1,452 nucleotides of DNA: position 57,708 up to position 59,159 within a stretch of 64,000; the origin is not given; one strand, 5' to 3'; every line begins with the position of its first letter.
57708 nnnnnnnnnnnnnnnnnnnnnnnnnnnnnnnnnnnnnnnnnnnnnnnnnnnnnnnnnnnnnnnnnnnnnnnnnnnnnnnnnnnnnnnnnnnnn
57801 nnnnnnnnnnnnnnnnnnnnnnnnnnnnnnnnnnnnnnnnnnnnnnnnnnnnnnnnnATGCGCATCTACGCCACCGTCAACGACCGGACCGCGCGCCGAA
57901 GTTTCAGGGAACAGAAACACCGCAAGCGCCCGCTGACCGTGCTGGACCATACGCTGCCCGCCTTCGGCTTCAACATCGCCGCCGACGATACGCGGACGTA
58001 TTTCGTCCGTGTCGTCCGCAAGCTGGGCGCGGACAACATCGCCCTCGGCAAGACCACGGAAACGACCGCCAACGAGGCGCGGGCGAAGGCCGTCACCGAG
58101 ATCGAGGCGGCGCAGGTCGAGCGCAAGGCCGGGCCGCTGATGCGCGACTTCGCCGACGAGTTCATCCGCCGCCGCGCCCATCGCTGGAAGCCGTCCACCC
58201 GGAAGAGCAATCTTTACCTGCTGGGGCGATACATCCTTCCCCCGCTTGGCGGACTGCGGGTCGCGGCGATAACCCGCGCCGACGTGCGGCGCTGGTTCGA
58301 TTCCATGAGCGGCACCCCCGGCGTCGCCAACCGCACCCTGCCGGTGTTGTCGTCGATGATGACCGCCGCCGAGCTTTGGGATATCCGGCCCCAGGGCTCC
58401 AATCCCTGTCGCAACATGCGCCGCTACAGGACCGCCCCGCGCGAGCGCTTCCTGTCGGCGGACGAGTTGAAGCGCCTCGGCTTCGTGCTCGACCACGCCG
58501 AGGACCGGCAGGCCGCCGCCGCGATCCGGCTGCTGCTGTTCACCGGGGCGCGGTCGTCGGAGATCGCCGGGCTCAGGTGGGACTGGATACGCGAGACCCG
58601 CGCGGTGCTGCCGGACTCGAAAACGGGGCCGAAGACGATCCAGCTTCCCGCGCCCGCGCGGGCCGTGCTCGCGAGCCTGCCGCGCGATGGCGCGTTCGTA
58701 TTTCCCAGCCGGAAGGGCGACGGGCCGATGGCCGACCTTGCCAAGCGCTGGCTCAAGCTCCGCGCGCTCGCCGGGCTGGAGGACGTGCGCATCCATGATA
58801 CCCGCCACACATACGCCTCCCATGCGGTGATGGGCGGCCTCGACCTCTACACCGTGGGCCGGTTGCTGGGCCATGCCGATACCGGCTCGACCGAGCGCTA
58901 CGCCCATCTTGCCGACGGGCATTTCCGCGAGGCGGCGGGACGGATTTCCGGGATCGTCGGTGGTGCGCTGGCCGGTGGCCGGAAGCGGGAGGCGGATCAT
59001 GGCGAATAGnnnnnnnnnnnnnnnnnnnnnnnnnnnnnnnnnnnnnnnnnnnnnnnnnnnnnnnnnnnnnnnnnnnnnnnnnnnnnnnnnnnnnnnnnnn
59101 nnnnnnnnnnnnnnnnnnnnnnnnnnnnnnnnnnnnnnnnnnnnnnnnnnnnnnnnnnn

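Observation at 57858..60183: Second tandem integrase pair with an 11-nt gene overlap and a divergent first member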

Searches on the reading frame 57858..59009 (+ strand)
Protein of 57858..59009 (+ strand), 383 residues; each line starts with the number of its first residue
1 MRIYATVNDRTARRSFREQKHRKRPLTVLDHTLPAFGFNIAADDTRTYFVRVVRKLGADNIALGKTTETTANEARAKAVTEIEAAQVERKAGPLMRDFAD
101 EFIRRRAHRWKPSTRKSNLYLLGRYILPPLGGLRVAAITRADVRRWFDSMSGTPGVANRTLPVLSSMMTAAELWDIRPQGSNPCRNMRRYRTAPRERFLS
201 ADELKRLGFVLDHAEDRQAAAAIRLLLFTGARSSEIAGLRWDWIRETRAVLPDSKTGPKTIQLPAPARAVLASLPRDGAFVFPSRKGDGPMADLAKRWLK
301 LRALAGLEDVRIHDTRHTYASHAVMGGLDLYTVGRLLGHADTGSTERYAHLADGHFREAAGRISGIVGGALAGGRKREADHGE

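Call 4: search_protein_families(library=pfam, proteins=[window:57858-59009:+], max_evalue=0.01)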
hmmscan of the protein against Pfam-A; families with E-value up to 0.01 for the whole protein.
window:57858-59009:+ (383 aa): 3 families
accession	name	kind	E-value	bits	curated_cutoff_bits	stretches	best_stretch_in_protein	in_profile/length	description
PF00589.27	Phage_integrase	-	2.2e-18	67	27.1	1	198-353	2-170/172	Phage integrase family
PF22022.2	Phage_int_M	-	1e-07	32.5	27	1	97-171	3-79/96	Phage integrase central domain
PF14659.12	Phage_int_SAM_3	-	1.3e-07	32.2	22.6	1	96-150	3-57/58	Phage integrase, N-terminal SAM-like domain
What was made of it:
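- Checked: Both match Phage_integrase PF00589 (E 2e-18 and 2e-20, call 4).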

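Call 5: search_protein_families(library=ncbifam, proteins=[window:57858-59009:+], max_evalue=0.01)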
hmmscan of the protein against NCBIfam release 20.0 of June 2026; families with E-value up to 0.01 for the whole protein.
window:57858-59009:+ (383 aa): 8 families
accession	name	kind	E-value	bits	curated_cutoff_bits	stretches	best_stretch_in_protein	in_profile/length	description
NF040815.2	recomb_XerA_Arch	equivalog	8.7e-15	55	220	1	138-358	38-261/263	site-specific tyrosine recombinase/integron integrase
TIGR02224.1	recomb_XerC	equivalog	5.6e-13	48.9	335.15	1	136-357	42-283/295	tyrosine recombinase XerC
NF001399.0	PRK00283.1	subfamily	5.9e-13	48.7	279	1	180-359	94-291/300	tyrosine recombinase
TIGR02225.1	recomb_XerD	equivalog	6e-11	42.2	329.6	1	278-359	199-282/290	site-specific tyrosine recombinase XerD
NF003462.0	PRK05084.1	equivalog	3.3e-07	29.4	267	1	311-363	304-356/360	tyrosine recombinase XerS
TIGR02249.1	integrase_gron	subfamily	4.4e-07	29.6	265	1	309-355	258-304/315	integron integrase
NF002331.0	PRK01287.1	subfamily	0.0028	16.7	371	0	312-358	273-319/365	site-specific tyrosine recombinase XerC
NF011946.0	PRK15417.1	equivalog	0.0038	16.4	435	1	312-352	276-316/337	integron integrase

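Call 13: find_encoding_contigs(protein=window:57858-59009:+, flank=10000, max_places=10)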
Protein window:57858-59009:+ (383 aa): no gene with exactly this product is on record in the collection.

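Call 15: find_homologous_proteins(query=window:57858-59009:+, max_evalue=1e-20)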
Query window:57858-59009:+ (383 aa): 5295 proteins with E <= 1e-20 among 8000 candidates; the best 120 are listed.
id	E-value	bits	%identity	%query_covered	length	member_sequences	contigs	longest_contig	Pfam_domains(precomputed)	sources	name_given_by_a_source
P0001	4.1e-238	808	95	100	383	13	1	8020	PF14659.13,PF22022.3,PF00589.28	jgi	-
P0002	8.5e-231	783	92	100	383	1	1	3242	PF14659.13,PF22022.3,PF00589.28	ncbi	-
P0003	1.4e-229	779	91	100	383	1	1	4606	PF14659.13,PF22022.3,PF00589.28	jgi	-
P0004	1.4e-229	779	91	100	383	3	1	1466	PF14659.13,PF22022.3,PF00589.28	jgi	-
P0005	1.1e-223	760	90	100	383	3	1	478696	PF14659.13,PF22022.3,PF00589.28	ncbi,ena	-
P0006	8.1e-220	747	88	100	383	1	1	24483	PF14659.13,PF22022.3,PF00589.28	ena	-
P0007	4.7e-219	745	88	100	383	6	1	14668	PF14659.13,PF22022.3,PF00589.28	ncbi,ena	-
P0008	7.8e-216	734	86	100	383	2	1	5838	PF14659.13,PF22022.3,PF00589.28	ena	-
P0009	6.9e-211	718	84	100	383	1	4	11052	PF14659.13,PF22022.3,PF00589.28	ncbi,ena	-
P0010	9.7e-211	717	84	100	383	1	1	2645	PF14659.13,PF22022.3,PF00589.28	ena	-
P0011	5.4e-198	675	80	100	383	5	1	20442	PF14659.13,PF22022.3,PF00589.28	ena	-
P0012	4.2e-196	669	79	100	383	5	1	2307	PF14659.13,PF22022.3,PF00589.28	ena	-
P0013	2.6e-194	663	78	100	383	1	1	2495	PF14659.13,PF22022.3,PF00589.28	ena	-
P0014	1.8e-192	657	78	99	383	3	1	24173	PF14659.13,PF22022.3,PF00589.28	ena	-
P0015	4.9e-191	653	79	97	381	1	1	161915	PF14659.13,PF00589.28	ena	-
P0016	2.3e-189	647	79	97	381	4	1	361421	PF14659.13,PF00589.28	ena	-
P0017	1.9e-188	644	76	100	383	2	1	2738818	PF14659.13,PF22022.3,PF00589.28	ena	-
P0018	1.3e-187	641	77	97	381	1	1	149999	PF14659.13,PF00589.28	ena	-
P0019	3.9e-186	636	77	100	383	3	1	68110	PF14659.13,PF22022.3,PF00589.28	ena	-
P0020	1.5e-185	635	75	100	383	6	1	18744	PF14659.13,PF22022.3,PF00589.28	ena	-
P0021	3.2e-185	633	89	84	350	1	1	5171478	PF14659.13,PF22022.3,PF00589.28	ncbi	-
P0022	4.1e-185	633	77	97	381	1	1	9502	PF14659.13,PF00589.28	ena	-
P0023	1.1e-184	632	74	100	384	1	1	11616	PF14659.13,PF00589.28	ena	-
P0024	2.5e-184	631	75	99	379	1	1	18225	PF14659.13,PF22022.3,PF00589.28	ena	-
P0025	5.2e-184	629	75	99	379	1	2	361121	PF14659.13,PF22022.3,PF00589.28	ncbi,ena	-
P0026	8.2e-184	629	75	100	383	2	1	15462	PF14659.13,PF22022.3,PF00589.28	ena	-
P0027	8.3e-184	629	75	99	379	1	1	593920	PF14659.13,PF22022.3,PF00589.28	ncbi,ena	-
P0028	1.3e-183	628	76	99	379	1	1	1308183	PF14659.13,PF22022.3,PF00589.28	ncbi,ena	-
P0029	1.5e-183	628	74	100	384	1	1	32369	PF14659.13,PF22022.3,PF00589.28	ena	-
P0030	1.8e-183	628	75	98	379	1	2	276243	PF14659.13,PF22022.3,PF00589.28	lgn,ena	-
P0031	6.5e-183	626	75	100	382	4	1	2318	PF14659.13,PF22022.3,PF00589.28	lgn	-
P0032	1.3e-182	625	75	99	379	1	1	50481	PF14659.13,PF22022.3,PF00589.28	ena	-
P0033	2.0e-182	624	74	100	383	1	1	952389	PF14659.13,PF22022.3,PF00589.28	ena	-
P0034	2.6e-182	624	75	99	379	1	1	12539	PF14659.13,PF22022.3,PF00589.28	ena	-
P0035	3.1e-182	624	74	99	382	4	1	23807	PF14659.13,PF22022.3,PF00589.28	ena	-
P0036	4.5e-182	623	74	99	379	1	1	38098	PF14659.13,PF22022.3,PF00589.28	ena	-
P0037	8.2e-180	616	74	99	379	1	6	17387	PF14659.13,PF22022.3,PF00589.28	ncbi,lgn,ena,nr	ncbi:MAG: site-specific integrase [Rhodospirillaceae bacterium]|nr:site-specific integrase [Rhodospi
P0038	4.4e-179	613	73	100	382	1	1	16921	PF14659.13,PF22022.3,PF00589.28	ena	-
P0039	1.5e-178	612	74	98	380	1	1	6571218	PF14659.13,PF13356.13,PF00589.28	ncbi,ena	-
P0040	2.9e-177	607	73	99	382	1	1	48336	PF14659.13,PF22022.3,PF00589.28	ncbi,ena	-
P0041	1.3e-176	605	72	99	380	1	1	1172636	PF14659.13,PF22022.3,PF00589.28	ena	-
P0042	1.3e-176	605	72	100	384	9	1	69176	PF14659.13,PF22022.3,PF00589.28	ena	-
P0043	1.4e-176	605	73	99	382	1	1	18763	PF14659.13,PF22022.3,PF00589.28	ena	-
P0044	2.5e-176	604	72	100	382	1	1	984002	PF14659.13,PF22022.3,PF00589.28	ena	-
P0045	3.0e-176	604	72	99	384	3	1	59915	PF14659.13,PF22022.3,PF13356.13,PF00589.28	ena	-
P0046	4.4e-176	603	72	99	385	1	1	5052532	PF14659.13,PF22022.3,PF13356.13,PF00589.28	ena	-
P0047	6.3e-176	603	71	99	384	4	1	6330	PF14659.13,PF22022.3,PF00589.28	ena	-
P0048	6.4e-176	603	72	99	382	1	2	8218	PF14659.13,PF22022.3,PF13356.13,PF00589.28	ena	-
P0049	6.6e-176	603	72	99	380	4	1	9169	PF14659.13,PF22022.3,PF00589.28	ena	-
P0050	1.3e-175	602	73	97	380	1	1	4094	PF14659.13,PF22022.3,PF13356.13,PF00589.28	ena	-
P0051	1.3e-175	602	72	99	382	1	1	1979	PF14659.13,PF22022.3,PF00589.28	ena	-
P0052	2.1e-175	601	72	99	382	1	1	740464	PF14659.13,PF22022.3,PF00589.28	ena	-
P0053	3.0e-175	601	72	100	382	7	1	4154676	PF14659.13,PF22022.3,PF00589.28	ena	-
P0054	4.0e-175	600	72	99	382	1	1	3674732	PF14659.13,PF22022.3,PF00589.28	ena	-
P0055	4.2e-175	600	72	100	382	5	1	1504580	PF14659.13,PF22022.3,PF00589.28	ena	-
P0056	4.7e-175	600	72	100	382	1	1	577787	PF14659.13,PF22022.3,PF13356.13,PF00589.28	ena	-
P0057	5.9e-175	600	72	99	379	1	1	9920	PF14659.13,PF22022.3,PF00589.28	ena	-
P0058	6.0e-175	600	72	99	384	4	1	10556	PF14659.13,PF22022.3,PF00589.28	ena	-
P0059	8.0e-175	599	72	99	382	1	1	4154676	PF14659.13,PF22022.3,PF00589.28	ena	-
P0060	1.6e-174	598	71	98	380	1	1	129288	PF14659.13,PF00589.28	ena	-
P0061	1.9e-174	598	72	100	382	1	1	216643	PF14659.13,PF22022.3,PF00589.28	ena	-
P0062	2.4e-174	598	72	100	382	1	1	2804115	PF14659.13,PF22022.3,PF00589.28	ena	-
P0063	7.2e-174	596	72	97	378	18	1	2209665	PF14659.13,PF22022.3,PF13356.13,PF00589.28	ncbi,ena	-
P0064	2.0e-173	595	71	99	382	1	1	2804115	PF14659.13,PF22022.3,PF00589.28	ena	-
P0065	3.0e-173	594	72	99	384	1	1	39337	PF14659.13,PF22022.3,PF00589.28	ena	-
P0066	3.7e-173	594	71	98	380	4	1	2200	PF14659.13,PF13356.13,PF00589.28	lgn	-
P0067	4.6e-173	593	71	100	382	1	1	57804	PF14659.13,PF22022.3,PF00589.28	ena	-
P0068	7.6e-173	593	72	100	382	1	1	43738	PF14659.13,PF22022.3,PF13356.13,PF00589.28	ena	-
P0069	1.5e-172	592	69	100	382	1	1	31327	PF14659.13,PF22022.3,PF00589.28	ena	-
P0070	1.6e-172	592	72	98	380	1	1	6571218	PF14659.13,PF22022.3,PF00589.28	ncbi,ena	-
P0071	1.9e-172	591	72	99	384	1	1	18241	PF14659.13,PF13356.13,PF00589.28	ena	-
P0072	2.7e-172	591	71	99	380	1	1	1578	PF14659.13,PF22022.3,PF00589.28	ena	-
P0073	3.5e-172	591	71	98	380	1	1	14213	PF14659.13,PF22022.3,PF13356.13,PF00589.28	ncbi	-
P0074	3.9e-172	590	71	99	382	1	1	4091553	PF14659.13,PF22022.3,PF13356.13,PF00589.28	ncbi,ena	-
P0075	4.1e-172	590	71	98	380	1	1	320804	PF14659.13,PF22022.3,PF00589.28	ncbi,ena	-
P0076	5.1e-172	590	70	98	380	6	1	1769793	PF14659.13,PF00589.28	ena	-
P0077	1.2e-171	589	71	99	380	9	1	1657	PF14659.13,PF22022.3,PF13356.13,PF00589.28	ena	-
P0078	1.8e-171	588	71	99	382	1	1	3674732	PF14659.13,PF22022.3,PF13356.13,PF00589.28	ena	-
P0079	2.4e-171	588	70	99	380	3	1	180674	PF14659.13,PF22022.3,PF00589.28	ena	-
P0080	3.5e-171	587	70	99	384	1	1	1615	PF14659.13,PF22022.3,PF00589.28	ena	-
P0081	5.8e-171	587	70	99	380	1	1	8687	PF14659.13,PF22022.3,PF00589.28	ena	-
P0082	6.2e-171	586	70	98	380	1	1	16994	PF14659.13,PF22022.3,PF00589.28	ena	-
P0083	7.4e-171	586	73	96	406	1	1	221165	PF00589.28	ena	-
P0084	1.1e-170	586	70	99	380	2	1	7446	PF14659.13,PF22022.3,PF00589.28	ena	-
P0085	1.1e-170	586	71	99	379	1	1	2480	PF14659.13,PF22022.3,PF13356.13,PF00589.28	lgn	-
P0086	1.3e-170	585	71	98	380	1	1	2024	PF14659.13,PF22022.3,PF00589.28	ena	-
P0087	1.5e-170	585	71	100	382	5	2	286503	PF14659.13,PF13356.13,PF00589.28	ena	-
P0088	1.7e-170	585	70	98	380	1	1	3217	PF14659.13,PF22022.3,PF00589.28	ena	-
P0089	2.1e-170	585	69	100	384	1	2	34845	PF14659.13,PF22022.3,PF00589.28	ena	-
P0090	2.3e-170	585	70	98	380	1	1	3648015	PF13356.13,PF00589.28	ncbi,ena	-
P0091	3.7e-170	584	70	100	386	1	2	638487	PF14659.13,PF22022.3,PF00589.28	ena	-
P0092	4.7e-170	584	71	99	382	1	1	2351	PF14659.13,PF13356.13,PF00589.28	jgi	-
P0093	5.3e-170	583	70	98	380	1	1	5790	PF14659.13,PF22022.3,PF13356.13,PF00589.28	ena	-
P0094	5.6e-170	583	71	99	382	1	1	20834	PF14659.13,PF22022.3,PF00589.28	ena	-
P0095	6.1e-170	583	70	99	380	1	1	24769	PF14659.13,PF22022.3,PF13356.13,PF00589.28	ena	-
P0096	6.2e-170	583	70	100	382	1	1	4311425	PF14659.13,PF22022.3,PF00589.28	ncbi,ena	-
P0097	6.3e-170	583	71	98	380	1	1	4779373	PF14659.13,PF13356.13,PF00589.28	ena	-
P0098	6.8e-170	583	71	97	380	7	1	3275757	PF14659.13,PF22022.3,PF13356.13,PF00589.28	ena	-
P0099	7.2e-170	583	70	99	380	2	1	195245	PF14659.13,PF22022.3,PF00589.28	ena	-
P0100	1.5e-169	582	70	99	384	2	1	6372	PF14659.13,PF22022.3,PF00589.28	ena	-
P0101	5.7e-169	580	70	98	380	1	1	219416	PF14659.13,PF22022.3,PF00589.28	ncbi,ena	-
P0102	8.3e-169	579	70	99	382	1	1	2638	PF14659.13,PF22022.3,PF13356.13,PF00589.28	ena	-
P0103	9.7e-169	579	70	100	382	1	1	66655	PF14659.13,PF22022.3,PF13356.13,PF00589.28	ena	-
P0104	1.6e-168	579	69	98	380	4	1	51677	PF14659.13,PF22022.3,PF13356.13,PF00589.28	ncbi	-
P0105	1.6e-168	579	70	98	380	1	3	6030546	PF14659.13,PF22022.3,PF13356.13,PF00589.28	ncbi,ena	-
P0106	1.6e-168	579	69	100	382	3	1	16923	PF14659.13,PF22022.3,PF13356.13,PF00589.28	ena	-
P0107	1.6e-168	578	69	100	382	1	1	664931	PF14659.13,PF22022.3,PF13356.13,PF00589.28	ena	-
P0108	2.0e-168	578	69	98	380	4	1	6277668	PF14659.13,PF00589.28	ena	-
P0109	2.0e-168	578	69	99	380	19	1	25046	PF14659.13,PF13356.13,PF00589.28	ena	-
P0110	2.4e-168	578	71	95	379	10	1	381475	PF14659.13,PF22022.3,PF13356.13,PF00589.28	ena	-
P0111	4.5e-168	577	68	99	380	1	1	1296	PF14659.13,PF13356.13,PF00589.28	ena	-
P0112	4.5e-168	577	70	99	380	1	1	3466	PF14659.13,PF22022.3,PF13356.13,PF00589.28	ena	-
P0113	7.9e-168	576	70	99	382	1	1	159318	PF14659.13,PF22022.3,PF13356.13,PF00589.28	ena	-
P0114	1.1e-167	576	69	100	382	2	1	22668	PF14659.13,PF22022.3,PF13356.13,PF00589.28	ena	-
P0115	1.4e-167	575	70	99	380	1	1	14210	PF14659.13,PF22022.3,PF13356.13,PF00589.28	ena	-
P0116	1.4e-167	575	69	98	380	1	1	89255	PF14659.13,PF22022.3,PF13356.13,PF00589.28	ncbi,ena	-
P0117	1.7e-167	575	69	100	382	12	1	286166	PF14659.13,PF22022.3,PF13356.13,PF00589.28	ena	-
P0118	2.1e-167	575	69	99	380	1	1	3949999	PF14659.13,PF00589.28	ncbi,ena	-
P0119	2.4e-167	575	70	98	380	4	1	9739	PF14659.13,PF22022.3,PF13356.13,PF00589.28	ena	-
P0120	2.6e-167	575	71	100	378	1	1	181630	PF14659.13,PF22022.3,PF00589.28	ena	-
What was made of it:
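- On P4-type / IntSXT-subgroup integrases: Some orthologues carry PF13356 (call 15).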

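Call 17: find_related_loci(query=A1, collection=genome_contigs, flank=10000)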
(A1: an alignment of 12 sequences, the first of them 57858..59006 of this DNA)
Query A1 (383 aa) in genome_contigs; peptide patterns used: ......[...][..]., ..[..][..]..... (x = any residue, [..] = any of these).
600 stretches matched a pattern (row limit reached: there are more); 555 encode a relative of the query (tblastn E <= 1e-3); the best 80 are kept; 80 distinct loci.
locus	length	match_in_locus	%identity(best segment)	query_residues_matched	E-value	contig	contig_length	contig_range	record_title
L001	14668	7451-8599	88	1-383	0e+0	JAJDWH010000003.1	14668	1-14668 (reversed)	MAG: Alphaproteobacteria bacterium isolate jk18x25bins.17 k141_739994, whole genome shotgun sequence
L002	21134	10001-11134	75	1-378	0e+0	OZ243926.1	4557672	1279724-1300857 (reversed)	MAG: Rhodospirillales bacterium isolate f3036996-ea91-419f-bf8b-46094c79dfb2 genome assembly, chromosome: 1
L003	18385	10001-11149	75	1-382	0e+0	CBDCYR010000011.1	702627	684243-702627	MAG: Alphaproteobacteria bacterium isolate 61ea418e-1a9a-4c42-89d8-c143e3827dfe genome assembly, contig: contig_11, whol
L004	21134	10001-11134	76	1-378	0e+0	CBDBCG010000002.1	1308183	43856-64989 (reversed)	MAG: Alphaproteobacteria bacterium isolate 0bf2ae11-f7ef-4b98-947a-5f0f4121c03f genome assembly, contig: contig_2, whole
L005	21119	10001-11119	71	1-373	5e-176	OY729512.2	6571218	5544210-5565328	MAG: Thalassobaculaceae bacterium isolate a8bd7160-0c7c-4351-a665-cbf86186f35e genome assembly, chromosome: 1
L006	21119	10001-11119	73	1-373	5e-175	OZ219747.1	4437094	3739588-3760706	MAG: Alphaproteobacteria bacterium isolate aa463369-b140-4e10-bdcd-729ab9309ae6 genome assembly, chromosome: 2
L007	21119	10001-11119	72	1-373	2e-174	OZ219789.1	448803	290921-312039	MAG: Alphaproteobacteria bacterium isolate 0756efc7-7660-4069-b8ca-5b69e2da9688 genome assembly, chromosome: 5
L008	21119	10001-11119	72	1-373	2e-174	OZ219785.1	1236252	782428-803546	MAG: Alphaproteobacteria bacterium isolate 0756efc7-7660-4069-b8ca-5b69e2da9688 genome assembly, chromosome: 1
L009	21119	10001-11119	72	1-373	4e-174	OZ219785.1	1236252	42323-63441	MAG: Alphaproteobacteria bacterium isolate 0756efc7-7660-4069-b8ca-5b69e2da9688 genome assembly, chromosome: 1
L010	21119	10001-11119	72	1-373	4e-174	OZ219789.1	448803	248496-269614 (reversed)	MAG: Alphaproteobacteria bacterium isolate 0756efc7-7660-4069-b8ca-5b69e2da9688 genome assembly, chromosome: 5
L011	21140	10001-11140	71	1-381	2e-172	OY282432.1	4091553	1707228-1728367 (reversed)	MAG: uncultured Candidatus Binatia bacterium isolate 81991fb1-66cf-4eb3-b653-309a223604dd genome assembly, chromosome: 1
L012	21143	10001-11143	70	1-382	6e-172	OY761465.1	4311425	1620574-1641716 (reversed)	MAG: Candidatus Binatia bacterium isolate d3e24e22-6b5b-4867-8422-75782eed2520 genome assembly, chromosome: 1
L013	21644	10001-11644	71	1-371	1e-169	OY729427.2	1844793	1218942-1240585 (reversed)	MAG: Bryobacterales bacterium isolate 40538f42-96db-4fd0-a274-5305745f95c5 genome assembly, chromosome: 1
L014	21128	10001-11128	70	1-376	1e-169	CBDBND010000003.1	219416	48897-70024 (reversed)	MAG: Rhodospirillaceae bacterium isolate b55fd1ce-de5f-49db-9ad1-46d69e25669b genome assembly, contig: contig_3, whole g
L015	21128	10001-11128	69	1-376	5e-169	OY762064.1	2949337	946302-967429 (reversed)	MAG: Gammaproteobacteria bacterium isolate 5875f011-1e0e-4071-bb50-440bf5799690 genome assembly, chromosome: 1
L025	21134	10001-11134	75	1-378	0e+0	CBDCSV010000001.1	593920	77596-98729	MAG: Rhodospirillales bacterium isolate 4a57bf92-28fb-45f7-8c73-8ba1c5cb0e23 genome assembly, contig: contig_1, whole ge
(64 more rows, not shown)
